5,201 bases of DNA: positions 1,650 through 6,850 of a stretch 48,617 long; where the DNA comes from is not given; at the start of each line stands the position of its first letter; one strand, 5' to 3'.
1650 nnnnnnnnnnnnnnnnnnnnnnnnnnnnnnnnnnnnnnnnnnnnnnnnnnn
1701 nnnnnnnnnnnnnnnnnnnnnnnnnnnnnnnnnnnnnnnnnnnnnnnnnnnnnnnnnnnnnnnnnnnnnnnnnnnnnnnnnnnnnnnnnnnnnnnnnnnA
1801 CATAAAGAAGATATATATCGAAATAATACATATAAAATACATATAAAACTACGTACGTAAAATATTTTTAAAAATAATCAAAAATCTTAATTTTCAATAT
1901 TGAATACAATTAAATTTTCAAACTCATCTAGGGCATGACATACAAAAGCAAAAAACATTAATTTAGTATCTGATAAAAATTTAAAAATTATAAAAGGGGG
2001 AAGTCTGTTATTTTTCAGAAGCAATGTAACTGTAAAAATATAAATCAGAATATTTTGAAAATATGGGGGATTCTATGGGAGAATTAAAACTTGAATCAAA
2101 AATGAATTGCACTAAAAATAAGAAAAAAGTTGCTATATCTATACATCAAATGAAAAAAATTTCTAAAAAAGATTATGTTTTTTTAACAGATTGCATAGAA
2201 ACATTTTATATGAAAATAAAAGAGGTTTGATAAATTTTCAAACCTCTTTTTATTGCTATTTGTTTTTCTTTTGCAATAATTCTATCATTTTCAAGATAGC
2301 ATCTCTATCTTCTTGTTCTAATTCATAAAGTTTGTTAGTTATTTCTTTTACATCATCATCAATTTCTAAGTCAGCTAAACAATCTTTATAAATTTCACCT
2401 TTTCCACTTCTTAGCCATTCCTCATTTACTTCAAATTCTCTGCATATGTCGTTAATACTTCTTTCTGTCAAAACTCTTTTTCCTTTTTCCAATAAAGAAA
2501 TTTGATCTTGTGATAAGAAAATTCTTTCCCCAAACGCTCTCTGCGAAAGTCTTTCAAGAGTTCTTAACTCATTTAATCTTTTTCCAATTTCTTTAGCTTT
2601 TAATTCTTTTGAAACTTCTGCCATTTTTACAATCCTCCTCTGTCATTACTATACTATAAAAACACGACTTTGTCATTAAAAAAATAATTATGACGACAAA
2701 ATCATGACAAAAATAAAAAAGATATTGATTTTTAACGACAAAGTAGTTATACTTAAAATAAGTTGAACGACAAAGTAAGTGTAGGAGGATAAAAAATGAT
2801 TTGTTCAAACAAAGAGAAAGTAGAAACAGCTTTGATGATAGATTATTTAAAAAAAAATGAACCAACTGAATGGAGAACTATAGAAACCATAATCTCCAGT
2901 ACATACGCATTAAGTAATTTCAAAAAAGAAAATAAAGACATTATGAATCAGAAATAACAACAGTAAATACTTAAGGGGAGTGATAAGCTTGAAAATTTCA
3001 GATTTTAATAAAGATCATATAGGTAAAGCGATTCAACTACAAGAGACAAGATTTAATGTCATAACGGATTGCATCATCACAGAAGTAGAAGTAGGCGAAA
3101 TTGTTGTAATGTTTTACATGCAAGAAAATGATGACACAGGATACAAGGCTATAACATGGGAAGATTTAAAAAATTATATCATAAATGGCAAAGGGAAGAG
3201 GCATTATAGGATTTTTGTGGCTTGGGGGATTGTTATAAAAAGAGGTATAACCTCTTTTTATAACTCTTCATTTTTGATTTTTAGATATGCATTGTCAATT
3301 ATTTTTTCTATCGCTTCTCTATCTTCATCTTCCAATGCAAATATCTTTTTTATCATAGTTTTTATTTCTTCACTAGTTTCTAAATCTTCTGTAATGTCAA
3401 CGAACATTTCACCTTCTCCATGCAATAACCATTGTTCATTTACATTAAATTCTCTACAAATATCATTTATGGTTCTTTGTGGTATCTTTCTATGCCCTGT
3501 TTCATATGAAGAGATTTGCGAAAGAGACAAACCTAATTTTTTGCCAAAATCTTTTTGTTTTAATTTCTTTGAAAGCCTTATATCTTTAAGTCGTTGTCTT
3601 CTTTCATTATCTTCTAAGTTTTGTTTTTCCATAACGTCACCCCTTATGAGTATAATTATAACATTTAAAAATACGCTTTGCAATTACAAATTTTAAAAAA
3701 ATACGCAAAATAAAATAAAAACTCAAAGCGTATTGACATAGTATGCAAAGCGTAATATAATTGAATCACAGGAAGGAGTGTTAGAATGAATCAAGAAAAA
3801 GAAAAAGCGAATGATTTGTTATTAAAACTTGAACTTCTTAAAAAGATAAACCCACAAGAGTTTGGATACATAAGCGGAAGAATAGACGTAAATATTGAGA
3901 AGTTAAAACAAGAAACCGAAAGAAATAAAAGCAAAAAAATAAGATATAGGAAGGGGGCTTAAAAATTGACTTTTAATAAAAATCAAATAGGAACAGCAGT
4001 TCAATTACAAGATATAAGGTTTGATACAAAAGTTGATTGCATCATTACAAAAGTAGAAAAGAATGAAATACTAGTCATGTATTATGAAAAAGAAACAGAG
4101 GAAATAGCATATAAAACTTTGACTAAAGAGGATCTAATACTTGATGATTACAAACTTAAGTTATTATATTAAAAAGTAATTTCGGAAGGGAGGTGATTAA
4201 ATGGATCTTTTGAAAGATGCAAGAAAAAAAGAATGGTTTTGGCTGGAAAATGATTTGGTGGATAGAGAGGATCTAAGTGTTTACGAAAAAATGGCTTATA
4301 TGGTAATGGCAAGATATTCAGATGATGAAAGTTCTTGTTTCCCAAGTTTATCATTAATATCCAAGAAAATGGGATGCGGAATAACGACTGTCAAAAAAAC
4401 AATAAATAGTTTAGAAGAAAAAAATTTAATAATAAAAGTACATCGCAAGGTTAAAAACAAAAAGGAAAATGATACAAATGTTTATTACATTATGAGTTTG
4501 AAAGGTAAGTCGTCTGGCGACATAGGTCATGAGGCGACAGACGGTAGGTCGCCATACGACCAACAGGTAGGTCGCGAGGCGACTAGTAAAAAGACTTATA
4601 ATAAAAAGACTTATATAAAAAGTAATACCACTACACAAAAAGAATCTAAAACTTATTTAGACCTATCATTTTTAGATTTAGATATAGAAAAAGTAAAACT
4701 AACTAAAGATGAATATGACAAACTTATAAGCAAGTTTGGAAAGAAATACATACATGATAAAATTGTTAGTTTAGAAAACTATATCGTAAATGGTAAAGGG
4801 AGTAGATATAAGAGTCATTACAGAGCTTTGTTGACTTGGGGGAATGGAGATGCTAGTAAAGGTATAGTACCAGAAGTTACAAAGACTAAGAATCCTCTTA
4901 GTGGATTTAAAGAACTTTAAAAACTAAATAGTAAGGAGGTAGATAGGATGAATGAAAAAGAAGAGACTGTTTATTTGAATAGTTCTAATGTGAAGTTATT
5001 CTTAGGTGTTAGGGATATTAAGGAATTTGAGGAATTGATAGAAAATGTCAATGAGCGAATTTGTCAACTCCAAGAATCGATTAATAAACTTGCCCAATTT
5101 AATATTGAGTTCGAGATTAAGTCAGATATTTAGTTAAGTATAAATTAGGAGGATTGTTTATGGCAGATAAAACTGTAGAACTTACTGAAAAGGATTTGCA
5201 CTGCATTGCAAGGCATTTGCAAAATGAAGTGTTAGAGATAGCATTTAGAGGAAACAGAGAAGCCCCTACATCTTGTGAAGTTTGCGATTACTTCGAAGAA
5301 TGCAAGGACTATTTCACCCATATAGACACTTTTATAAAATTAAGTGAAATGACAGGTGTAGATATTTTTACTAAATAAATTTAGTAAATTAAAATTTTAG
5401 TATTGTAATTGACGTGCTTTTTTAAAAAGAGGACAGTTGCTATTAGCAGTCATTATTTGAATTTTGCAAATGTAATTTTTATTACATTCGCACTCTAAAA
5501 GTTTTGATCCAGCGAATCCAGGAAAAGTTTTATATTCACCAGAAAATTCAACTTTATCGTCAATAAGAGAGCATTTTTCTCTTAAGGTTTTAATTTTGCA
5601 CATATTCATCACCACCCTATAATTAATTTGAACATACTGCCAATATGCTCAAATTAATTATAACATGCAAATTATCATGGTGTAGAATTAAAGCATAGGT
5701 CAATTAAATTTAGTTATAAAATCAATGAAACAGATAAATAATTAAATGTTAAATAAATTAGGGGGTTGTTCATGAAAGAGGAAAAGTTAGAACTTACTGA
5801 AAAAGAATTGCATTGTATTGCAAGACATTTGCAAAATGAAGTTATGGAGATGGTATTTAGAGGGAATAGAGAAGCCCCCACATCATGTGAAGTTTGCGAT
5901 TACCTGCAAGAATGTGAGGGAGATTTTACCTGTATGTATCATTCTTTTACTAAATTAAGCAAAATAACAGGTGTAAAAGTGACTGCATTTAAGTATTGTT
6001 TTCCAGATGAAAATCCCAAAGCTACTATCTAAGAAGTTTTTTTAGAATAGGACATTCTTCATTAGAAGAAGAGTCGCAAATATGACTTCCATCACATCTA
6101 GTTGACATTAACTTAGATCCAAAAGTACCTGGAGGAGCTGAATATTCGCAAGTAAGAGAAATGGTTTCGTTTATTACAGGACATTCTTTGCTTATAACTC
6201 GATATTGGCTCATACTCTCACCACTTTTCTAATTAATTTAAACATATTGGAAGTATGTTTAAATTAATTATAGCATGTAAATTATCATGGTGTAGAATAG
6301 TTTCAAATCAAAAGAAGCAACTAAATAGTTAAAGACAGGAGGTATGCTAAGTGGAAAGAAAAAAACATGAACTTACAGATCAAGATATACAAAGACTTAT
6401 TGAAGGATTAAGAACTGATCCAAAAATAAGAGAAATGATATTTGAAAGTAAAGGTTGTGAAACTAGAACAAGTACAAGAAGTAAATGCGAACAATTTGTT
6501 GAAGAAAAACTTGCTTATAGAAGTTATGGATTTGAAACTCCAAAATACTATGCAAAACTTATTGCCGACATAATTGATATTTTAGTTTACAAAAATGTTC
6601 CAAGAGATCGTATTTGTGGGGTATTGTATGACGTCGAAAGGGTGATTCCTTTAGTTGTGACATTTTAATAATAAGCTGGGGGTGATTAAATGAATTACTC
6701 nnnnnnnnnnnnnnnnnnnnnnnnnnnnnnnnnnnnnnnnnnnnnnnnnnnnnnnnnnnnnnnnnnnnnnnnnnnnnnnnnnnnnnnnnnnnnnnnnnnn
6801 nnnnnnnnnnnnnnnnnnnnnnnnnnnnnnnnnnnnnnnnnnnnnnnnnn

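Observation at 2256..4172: Two tandem CI/Cro-type switches (paralogous XRE repressors, each with divergent small genes) carrying different operator words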

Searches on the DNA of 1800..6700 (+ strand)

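Call 9: search_dna_similar(query=window:1800-6700:+, collection=phages, mode=near, max_rows=25)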
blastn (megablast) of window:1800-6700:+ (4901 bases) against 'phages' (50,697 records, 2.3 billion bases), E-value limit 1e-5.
No match.

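Call 10: search_dna_similar(query=window:1800-6700:+, collection=plasmids, mode=near, max_rows=25)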
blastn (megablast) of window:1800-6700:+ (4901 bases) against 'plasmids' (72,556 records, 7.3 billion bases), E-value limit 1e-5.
Records with a match: 11; places in all: 11; records where one place covers at least 80% of the query: 1.
Best place of each record, by identity: 95-99% 7; 90-95% 3; 80-90% 1.
By first word of the organism name: Clostridioides 11.
By predicted mobility (MOB-suite, as given by PLSDB): non-mobilizable 11.
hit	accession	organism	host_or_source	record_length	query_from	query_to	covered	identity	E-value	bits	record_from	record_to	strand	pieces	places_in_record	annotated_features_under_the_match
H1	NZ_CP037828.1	Clostridioides difficile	Homo sapiens,feces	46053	1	4901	100%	98.9%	0e+0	8759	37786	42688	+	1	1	helix-turn-helix domain-containing protein | helix-turn-helix transcriptional regulator (x2) | hypothetical protein (x10) | DnaB-like helicase N-terminal domain-containing protein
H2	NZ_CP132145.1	Clostridioides difficile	Homo sapiens,whole organism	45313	1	4901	78%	96.5%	0e+0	6308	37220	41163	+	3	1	helix-turn-helix domain-containing protein | helix-turn-helix transcriptional regulator | hypothetical protein (x9) | DnaB-like helicase N-terminal domain-containing protein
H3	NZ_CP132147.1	Clostridioides difficile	Homo sapiens,whole organism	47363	1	4901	77%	96.8%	0e+0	6348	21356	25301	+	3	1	helix-turn-helix domain-containing protein | helix-turn-helix transcriptional regulator | hypothetical protein (x8) | DnaB-like helicase N-terminal domain-containing protein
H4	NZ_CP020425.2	Clostridioides difficile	ATCC strain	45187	1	4901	77%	96.8%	0e+0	6343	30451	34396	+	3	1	helix-turn-helix domain-containing protein | helix-turn-helix transcriptional regulator | hypothetical protein (x8) | DnaB-like helicase N-terminal domain-containing protein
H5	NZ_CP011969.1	Clostridioides difficile ATCC 9689 = DSM 1296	Homo sapiens,cell culture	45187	1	4901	77%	96.8%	0e+0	6343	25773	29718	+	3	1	helix-turn-helix domain-containing protein | helix-turn-helix transcriptional regulator | hypothetical protein (x8) | DnaB-like helicase N-terminal domain-containing protein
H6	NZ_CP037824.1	Clostridioides difficile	Homo sapiens,feces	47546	2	4901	62%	94.9%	0e+0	4780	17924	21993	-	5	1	helix-turn-helix domain-containing protein | helix-turn-helix transcriptional regulator (x2) | hypothetical protein (x7) | DnaB-like helicase N-terminal domain-containing protein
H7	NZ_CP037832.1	Clostridioides difficile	Homo sapiens,feces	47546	2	4901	62%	94.9%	0e+0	4780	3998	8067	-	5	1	helix-turn-helix domain-containing protein | helix-turn-helix transcriptional regulator (x2) | hypothetical protein (x7) | DnaB-like helicase N-terminal domain-containing protein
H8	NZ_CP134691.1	Clostridioides difficile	whole organism,horse faeces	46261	37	4901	56%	96.5%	0e+0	4522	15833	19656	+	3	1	helix-turn-helix domain-containing protein (x2) | hypothetical protein (x9) | DnaB-like helicase N-terminal domain-containing protein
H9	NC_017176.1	Clostridioides difficile BI1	Homo sapiens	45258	1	4901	43%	94.4%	0e+0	3264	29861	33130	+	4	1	helix-turn-helix domain-containing protein | helix-turn-helix transcriptional regulator | hypothetical protein (x6) | DnaB-like helicase N-terminal domain-containing protein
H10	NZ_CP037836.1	Clostridioides difficile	Homo sapiens,feces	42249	2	4538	42%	95.3%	0e+0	3239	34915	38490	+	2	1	helix-turn-helix domain-containing protein | helix-turn-helix transcriptional regulator | hypothetical protein (x6)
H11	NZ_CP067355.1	Clostridioides sp. ES-S-0173-01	soil,soil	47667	115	4901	20%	89.3%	0e+0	1240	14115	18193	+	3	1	helix-turn-helix domain-containing protein | hypothetical protein (x7) | helix-turn-helix transcriptional regulator | DnaB-like helicase N-terminal domain-containing protein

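Call 11: get_annotated_region(hit=H1, flank=2000)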
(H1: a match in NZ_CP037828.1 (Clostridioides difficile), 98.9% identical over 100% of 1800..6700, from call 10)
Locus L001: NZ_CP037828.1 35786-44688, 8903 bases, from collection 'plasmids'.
description: Clostridioides difficile strain Cd10 plasmid pCd10_2, complete sequence
organism: Clostridioides difficile (NCBI taxid 1496)
taxonomy: Bacteria; Bacillota; Clostridia; Peptostreptococcales; Peptostreptococcaceae; Clostridioides; Clostridioides difficile
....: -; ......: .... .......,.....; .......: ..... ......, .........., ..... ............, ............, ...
typing (MOB-suite, as given by PLSDB): non-mobilizable
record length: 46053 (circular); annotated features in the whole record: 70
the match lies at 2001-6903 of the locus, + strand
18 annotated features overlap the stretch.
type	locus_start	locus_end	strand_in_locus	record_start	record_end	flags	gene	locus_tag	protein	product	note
CDS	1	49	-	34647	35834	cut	-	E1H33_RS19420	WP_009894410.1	replication initiation protein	GO:0006270 - DNA replication initiation [Evidence IEA]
CDS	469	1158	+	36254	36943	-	-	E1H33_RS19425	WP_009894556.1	HTH domain-containing protein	-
CDS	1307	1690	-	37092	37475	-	-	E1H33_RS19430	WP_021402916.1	BlaI/MecI/CopY family transcriptional regulator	GO:0045892 - negative regulation of DNA-templated transcription [Evidence IEA]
CDS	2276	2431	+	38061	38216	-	-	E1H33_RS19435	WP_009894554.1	hypothetical protein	-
CDS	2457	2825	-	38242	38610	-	-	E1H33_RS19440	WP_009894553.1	helix-turn-helix transcriptional regulator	-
CDS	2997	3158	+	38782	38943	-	-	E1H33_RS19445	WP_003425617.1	hypothetical protein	-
CDS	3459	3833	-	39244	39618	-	-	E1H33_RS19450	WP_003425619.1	helix-turn-helix transcriptional regulator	-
CDS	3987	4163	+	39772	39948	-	-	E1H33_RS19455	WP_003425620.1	hypothetical protein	-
CDS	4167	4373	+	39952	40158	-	-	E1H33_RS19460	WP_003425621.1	hypothetical protein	-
CDS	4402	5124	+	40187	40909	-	-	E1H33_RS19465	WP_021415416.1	helix-turn-helix domain-containing protein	-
CDS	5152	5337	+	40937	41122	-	-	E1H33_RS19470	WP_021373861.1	hypothetical protein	-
CDS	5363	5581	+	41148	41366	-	-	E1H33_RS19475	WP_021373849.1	hypothetical protein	-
CDS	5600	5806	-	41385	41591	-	-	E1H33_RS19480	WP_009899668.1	hypothetical protein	-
CDS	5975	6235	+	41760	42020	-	-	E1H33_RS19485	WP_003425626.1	hypothetical protein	-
CDS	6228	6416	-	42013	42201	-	-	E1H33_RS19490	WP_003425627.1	hypothetical protein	-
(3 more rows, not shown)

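Call 12: get_annotated_region(hit=H2, flank=2000)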
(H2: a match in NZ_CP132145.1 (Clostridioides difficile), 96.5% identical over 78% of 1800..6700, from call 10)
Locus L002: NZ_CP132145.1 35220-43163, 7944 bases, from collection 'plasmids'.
description: Clostridioides difficile strain SC083-01-01 plasmid p830101_1, complete sequence
organism: Clostridioides difficile (NCBI taxid 1496)
taxonomy: Bacteria; Bacillota; Clostridia; Peptostreptococcales; Peptostreptococcaceae; Clostridioides; Clostridioides difficile
host: -; source: Homo sapiens,whole organism; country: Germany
typing (MOB-suite, as given by PLSDB): non-mobilizable
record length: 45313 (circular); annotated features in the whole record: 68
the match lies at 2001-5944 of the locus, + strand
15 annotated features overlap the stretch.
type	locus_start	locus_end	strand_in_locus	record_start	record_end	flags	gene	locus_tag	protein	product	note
CDS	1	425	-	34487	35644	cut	-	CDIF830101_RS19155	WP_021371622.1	replication initiation protein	GO:0006270 - DNA replication initiation [Evidence IEA]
CDS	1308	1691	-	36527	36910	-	-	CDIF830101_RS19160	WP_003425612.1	BlaI/MecI/CopY family transcriptional regulator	GO:0045892 - negative regulation of DNA-templated transcription [Evidence IEA]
CDS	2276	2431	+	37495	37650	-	-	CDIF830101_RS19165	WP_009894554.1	hypothetical protein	-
CDS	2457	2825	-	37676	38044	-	-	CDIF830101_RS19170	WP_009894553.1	helix-turn-helix transcriptional regulator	-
CDS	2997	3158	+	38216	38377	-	-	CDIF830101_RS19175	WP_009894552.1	hypothetical protein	-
CDS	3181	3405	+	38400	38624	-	-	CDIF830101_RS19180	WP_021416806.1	hypothetical protein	-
CDS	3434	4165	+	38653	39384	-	-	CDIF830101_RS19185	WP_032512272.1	helix-turn-helix domain-containing protein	-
CDS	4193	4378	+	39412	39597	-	-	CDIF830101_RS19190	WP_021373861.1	hypothetical protein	-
CDS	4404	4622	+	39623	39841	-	-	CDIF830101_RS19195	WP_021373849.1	hypothetical protein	-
CDS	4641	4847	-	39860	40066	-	-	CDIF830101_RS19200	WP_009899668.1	hypothetical protein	-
CDS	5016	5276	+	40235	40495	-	-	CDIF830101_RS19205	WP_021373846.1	hypothetical protein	-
CDS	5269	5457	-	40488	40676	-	-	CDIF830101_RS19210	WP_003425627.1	hypothetical protein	-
CDS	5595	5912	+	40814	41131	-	-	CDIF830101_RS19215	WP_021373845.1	hypothetical protein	-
CDS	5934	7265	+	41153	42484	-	-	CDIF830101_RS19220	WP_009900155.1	DnaB-like helicase N-terminal domain-containing protein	GO:0006260 - DNA replication [Evidence IEA]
CDS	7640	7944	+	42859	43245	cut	-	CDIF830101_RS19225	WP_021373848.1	hypothetical protein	-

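Call 13: get_annotated_region(hit=H5, flank=2000)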
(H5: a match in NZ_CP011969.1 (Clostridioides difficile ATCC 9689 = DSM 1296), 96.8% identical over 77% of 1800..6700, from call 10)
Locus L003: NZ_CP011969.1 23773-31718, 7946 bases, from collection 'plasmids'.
description: Clostridioides difficile ATCC 9689 = DSM 1296 strain DSM 1296T plasmid unnamed, complete sequence
organism: Clostridioides difficile ATCC 9689 = DSM 1296 (NCBI taxid 1121308)
taxonomy: Bacteria; Bacillota; Clostridia; Peptostreptococcales; Peptostreptococcaceae; Clostridioides; Clostridioides difficile; Clostridioides difficile ATCC 9689 = DSM 1296
host: -; source: Homo sapiens,cell culture; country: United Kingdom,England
typing (MOB-suite, as given by PLSDB): non-mobilizable
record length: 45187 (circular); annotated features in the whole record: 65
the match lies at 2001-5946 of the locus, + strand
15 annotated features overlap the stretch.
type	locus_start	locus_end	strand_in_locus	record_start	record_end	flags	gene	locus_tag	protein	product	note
CDS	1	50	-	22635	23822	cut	-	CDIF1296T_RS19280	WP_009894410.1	replication initiation protein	GO:0006270 - DNA replication initiation [Evidence IEA]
CDS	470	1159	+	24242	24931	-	-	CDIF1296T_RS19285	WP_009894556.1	HTH domain-containing protein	-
CDS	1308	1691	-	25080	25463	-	-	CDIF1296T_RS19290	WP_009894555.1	BlaI/MecI/CopY family transcriptional regulator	GO:0045892 - negative regulation of DNA-templated transcription [Evidence IEA]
CDS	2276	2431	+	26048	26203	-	-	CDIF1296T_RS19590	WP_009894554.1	hypothetical protein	-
CDS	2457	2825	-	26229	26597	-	-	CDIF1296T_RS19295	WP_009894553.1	helix-turn-helix transcriptional regulator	-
CDS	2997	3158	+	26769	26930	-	-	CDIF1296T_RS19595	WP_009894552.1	hypothetical protein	-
CDS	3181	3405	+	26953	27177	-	-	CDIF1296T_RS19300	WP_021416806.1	hypothetical protein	-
CDS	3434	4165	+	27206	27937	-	-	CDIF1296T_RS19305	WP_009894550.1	helix-turn-helix domain-containing protein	-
CDS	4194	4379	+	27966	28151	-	-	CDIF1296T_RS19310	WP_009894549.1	hypothetical protein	-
CDS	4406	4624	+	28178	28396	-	-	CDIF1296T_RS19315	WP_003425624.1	hypothetical protein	-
CDS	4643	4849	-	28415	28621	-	-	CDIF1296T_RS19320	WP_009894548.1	hypothetical protein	-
CDS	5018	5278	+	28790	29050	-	-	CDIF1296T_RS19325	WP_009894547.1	hypothetical protein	-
CDS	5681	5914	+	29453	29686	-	-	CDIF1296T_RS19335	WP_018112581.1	hypothetical protein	-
CDS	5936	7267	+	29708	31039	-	-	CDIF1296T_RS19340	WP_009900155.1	DnaB-like helicase N-terminal domain-containing protein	GO:0006260 - DNA replication [Evidence IEA]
CDS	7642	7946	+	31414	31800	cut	-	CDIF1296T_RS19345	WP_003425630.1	hypothetical protein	-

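Call 14: get_annotated_region(hit=H6, flank=2000)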
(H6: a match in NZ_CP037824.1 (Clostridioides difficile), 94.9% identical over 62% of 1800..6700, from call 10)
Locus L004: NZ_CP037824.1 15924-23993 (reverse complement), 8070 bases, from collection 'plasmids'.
description: Clostridioides difficile strain Cd11 plasmid pCd11_3, complete sequence
organism: Clostridioides difficile (NCBI taxid 1496)
taxonomy: Bacteria; Bacillota; Clostridia; Peptostreptococcales; Peptostreptococcaceae; Clostridioides; Clostridioides difficile
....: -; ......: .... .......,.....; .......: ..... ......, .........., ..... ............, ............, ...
typing (MOB-suite, as given by PLSDB): non-mobilizable
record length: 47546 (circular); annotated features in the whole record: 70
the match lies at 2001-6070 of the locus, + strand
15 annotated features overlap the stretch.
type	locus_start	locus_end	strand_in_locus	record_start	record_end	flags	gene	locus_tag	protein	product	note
CDS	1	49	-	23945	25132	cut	-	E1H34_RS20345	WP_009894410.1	replication initiation protein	GO:0006270 - DNA replication initiation [Evidence IEA]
CDS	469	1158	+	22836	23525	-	-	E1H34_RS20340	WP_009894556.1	HTH domain-containing protein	-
CDS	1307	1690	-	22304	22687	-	-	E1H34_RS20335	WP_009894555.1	BlaI/MecI/CopY family transcriptional regulator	GO:0045892 - negative regulation of DNA-templated transcription [Evidence IEA]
CDS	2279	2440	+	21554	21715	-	-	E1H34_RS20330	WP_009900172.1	hypothetical protein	-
CDS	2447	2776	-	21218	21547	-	-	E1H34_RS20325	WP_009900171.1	helix-turn-helix transcriptional regulator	-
CDS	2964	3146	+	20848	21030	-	-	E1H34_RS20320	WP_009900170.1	hypothetical protein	-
CDS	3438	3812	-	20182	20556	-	-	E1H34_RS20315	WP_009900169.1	helix-turn-helix transcriptional regulator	-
CDS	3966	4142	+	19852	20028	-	-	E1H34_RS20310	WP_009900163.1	hypothetical protein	-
CDS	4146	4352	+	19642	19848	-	-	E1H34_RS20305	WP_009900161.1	hypothetical protein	-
CDS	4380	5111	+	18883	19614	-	-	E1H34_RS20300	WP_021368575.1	helix-turn-helix domain-containing protein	-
CDS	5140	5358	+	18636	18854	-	-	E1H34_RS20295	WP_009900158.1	hypothetical protein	-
CDS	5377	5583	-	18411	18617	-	-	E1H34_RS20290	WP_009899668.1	hypothetical protein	-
CDS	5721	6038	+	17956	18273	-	-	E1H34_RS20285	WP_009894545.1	hypothetical protein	-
CDS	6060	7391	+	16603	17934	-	-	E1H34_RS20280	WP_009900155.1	DnaB-like helicase N-terminal domain-containing protein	GO:0006260 - DNA replication [Evidence IEA]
CDS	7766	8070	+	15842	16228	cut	-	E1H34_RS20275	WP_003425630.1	hypothetical protein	-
